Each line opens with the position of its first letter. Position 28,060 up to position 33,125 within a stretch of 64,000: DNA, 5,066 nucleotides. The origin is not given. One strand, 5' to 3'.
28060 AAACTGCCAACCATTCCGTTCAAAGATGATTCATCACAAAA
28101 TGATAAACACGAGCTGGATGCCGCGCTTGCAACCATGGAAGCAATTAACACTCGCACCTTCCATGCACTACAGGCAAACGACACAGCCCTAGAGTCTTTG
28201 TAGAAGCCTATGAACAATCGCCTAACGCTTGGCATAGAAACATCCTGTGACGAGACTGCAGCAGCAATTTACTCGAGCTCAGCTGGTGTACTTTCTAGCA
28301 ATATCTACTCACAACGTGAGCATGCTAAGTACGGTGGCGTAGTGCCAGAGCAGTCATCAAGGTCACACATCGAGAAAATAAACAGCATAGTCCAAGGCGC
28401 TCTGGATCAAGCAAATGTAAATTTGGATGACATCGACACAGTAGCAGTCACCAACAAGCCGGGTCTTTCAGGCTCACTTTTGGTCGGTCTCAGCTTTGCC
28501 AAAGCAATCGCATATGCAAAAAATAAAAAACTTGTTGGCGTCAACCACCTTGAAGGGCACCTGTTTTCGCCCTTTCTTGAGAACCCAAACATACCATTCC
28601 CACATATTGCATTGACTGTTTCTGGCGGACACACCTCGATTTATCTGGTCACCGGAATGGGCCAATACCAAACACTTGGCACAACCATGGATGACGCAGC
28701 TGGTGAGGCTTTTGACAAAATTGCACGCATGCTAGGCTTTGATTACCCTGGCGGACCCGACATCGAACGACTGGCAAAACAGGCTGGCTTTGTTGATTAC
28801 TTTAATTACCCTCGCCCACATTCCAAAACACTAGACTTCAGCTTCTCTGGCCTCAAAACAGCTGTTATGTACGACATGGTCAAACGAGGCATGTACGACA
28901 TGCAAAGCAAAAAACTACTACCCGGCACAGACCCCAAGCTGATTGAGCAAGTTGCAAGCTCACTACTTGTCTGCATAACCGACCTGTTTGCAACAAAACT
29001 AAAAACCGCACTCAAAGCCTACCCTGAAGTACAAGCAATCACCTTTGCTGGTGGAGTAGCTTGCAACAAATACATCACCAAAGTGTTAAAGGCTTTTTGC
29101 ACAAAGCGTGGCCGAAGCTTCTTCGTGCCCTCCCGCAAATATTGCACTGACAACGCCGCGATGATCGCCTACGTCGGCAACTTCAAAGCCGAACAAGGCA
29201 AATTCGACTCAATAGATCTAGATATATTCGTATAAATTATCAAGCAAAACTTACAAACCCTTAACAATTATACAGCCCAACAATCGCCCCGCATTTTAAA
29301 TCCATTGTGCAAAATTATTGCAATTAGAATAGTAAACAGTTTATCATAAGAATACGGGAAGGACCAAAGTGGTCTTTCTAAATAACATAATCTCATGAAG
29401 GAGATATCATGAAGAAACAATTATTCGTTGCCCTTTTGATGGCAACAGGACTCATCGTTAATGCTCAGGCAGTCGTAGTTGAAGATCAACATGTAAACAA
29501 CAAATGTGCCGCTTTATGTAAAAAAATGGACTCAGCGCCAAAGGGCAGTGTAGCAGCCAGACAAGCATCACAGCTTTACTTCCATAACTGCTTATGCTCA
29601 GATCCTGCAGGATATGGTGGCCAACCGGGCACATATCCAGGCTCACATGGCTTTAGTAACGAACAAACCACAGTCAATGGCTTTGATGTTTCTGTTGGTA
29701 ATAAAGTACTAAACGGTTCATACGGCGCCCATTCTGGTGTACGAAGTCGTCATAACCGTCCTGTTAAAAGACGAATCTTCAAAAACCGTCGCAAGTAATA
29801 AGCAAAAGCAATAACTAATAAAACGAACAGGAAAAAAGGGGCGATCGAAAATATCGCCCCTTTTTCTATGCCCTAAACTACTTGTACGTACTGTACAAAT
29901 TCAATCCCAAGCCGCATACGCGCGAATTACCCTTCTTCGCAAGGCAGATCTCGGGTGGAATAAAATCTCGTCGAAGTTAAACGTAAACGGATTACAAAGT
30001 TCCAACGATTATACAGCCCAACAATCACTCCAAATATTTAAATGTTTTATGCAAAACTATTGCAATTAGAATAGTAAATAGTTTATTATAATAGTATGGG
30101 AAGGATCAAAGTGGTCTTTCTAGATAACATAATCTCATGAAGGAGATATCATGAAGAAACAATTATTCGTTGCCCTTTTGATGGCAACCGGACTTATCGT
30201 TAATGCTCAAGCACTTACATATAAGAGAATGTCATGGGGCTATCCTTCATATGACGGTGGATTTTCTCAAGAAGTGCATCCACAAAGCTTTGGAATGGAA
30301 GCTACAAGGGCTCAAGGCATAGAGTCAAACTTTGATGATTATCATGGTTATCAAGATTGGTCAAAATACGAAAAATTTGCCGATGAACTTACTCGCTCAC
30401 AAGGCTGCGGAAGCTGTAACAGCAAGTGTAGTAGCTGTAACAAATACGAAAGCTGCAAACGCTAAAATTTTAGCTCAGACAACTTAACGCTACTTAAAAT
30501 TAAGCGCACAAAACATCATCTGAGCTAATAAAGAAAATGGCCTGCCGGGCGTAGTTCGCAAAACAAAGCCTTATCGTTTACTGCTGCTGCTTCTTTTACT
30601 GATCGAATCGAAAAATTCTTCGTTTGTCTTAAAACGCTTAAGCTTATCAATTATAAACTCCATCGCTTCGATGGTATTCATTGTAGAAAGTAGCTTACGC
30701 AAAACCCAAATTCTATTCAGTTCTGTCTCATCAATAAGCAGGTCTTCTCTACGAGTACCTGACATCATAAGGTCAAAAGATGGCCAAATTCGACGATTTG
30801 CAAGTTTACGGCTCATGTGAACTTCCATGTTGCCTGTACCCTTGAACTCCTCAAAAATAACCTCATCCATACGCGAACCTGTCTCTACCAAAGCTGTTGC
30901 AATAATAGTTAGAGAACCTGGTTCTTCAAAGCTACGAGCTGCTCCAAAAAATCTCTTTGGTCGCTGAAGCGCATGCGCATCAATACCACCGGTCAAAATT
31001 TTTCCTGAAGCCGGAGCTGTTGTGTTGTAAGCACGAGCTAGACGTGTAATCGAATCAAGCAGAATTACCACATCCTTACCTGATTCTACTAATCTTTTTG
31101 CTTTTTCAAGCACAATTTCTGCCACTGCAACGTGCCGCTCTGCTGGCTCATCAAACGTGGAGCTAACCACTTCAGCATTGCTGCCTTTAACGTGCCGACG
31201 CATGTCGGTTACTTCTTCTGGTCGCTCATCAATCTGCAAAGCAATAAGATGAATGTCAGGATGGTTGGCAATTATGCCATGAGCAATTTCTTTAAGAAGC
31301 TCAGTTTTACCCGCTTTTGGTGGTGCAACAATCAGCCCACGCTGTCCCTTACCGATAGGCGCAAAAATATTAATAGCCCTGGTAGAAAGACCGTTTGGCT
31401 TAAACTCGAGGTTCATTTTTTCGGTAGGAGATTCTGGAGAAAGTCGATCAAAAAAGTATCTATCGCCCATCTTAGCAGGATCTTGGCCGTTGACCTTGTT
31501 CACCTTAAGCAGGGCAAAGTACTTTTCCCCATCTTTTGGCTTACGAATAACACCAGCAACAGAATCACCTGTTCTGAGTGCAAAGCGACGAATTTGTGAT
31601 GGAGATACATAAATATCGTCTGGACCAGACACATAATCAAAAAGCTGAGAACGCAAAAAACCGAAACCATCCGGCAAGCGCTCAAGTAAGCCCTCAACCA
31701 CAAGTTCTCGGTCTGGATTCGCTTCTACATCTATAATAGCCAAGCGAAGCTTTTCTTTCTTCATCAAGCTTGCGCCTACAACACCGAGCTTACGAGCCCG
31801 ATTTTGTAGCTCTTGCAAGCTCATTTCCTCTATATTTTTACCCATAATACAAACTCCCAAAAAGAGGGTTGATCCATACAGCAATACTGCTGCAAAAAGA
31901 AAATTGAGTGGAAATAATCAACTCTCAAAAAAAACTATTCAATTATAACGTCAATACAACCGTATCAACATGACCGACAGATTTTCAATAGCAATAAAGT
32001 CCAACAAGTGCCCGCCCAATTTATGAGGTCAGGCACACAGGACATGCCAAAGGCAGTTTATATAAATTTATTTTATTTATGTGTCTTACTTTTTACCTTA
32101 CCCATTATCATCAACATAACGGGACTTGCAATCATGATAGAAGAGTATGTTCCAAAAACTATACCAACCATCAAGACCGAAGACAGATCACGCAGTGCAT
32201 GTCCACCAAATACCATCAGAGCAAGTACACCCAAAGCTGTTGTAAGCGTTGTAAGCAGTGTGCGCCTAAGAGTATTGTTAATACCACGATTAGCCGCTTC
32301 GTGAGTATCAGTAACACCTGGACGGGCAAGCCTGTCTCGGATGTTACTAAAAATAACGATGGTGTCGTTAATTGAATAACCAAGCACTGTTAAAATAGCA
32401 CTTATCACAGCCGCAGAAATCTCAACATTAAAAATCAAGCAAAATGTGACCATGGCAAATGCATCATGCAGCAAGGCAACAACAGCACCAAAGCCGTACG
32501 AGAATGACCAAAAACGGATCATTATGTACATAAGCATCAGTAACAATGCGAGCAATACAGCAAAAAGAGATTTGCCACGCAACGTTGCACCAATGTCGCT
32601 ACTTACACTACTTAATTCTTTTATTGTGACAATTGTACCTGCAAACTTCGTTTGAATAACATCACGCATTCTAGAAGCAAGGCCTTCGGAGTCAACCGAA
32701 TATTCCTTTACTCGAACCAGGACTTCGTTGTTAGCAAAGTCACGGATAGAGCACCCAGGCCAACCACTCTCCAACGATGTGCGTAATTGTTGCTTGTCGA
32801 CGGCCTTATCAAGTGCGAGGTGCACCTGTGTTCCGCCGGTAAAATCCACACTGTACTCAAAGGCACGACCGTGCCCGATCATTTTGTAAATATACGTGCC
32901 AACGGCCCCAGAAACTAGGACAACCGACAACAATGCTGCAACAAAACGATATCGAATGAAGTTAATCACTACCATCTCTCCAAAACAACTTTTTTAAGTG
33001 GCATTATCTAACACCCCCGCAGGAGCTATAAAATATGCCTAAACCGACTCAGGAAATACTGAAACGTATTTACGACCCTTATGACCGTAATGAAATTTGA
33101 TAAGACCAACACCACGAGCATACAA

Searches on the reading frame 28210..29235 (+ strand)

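Call 63: search_protein_families(library=pfam, proteins=[window:28210-29235:+])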
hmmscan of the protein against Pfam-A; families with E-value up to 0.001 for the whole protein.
window:28210-29235:+ (341 aa): 1 family
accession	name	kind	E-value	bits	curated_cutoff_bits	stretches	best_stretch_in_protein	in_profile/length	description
PF00814.31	TsaD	-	5.8e-89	298.7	24.8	1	27-321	2-264/264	tRNA N6-adenosine threonylcarbamoyltransferase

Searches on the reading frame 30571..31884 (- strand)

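Call 63: search_protein_families(library=pfam, proteins=[window:30571-31884:-])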
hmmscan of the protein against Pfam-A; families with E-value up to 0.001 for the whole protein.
window:30571-31884:- (437 aa): 4 families
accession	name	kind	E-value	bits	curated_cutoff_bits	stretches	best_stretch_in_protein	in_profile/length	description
PF07497.18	Rho_RNA_bind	-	6.2e-32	109.7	27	1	63-136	1-72/73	Rho termination factor, RNA-binding domain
PF00006.31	ATP-synt_ab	-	6.9e-26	91.6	29.5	1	168-375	2-211/213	ATP synthase alpha/beta family, nucleotide-binding domain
PF07498.18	Rho_N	-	0.00077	19.8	24.9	0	19-55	3-39/43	Rho termination factor, N-terminal domain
PF22707.2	S1CSD-TOTE-2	-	0.00081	19.8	27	0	63-117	3-46/60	S1/CSD-like domain 2 of the TOTE conflict systems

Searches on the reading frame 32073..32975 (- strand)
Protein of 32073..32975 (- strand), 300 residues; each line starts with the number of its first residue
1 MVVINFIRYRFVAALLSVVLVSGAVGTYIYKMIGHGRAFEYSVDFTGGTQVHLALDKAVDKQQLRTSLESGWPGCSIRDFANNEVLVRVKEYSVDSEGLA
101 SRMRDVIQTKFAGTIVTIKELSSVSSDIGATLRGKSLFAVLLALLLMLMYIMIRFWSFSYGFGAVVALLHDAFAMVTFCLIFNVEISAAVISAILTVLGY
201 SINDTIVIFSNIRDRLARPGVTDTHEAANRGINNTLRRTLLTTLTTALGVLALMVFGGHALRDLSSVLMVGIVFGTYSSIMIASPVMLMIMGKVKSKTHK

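Call 64: search_protein_families(library=pfam, proteins=[window:32073-32975:-])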
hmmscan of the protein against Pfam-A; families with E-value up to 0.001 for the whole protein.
window:32073-32975:- (300 aa): 2 families
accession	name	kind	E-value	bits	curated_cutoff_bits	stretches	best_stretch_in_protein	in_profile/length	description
PF02355.23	SecD_SecF_C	-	1.7e-51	174.8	20.5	1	116-290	13-186/189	Protein export membrane protein SecD/SecF, C-terminal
PF00873.25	ACR_tran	-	2.5e-06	25.9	28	1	133-288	861-1017/1021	AcrB/AcrD/AcrF family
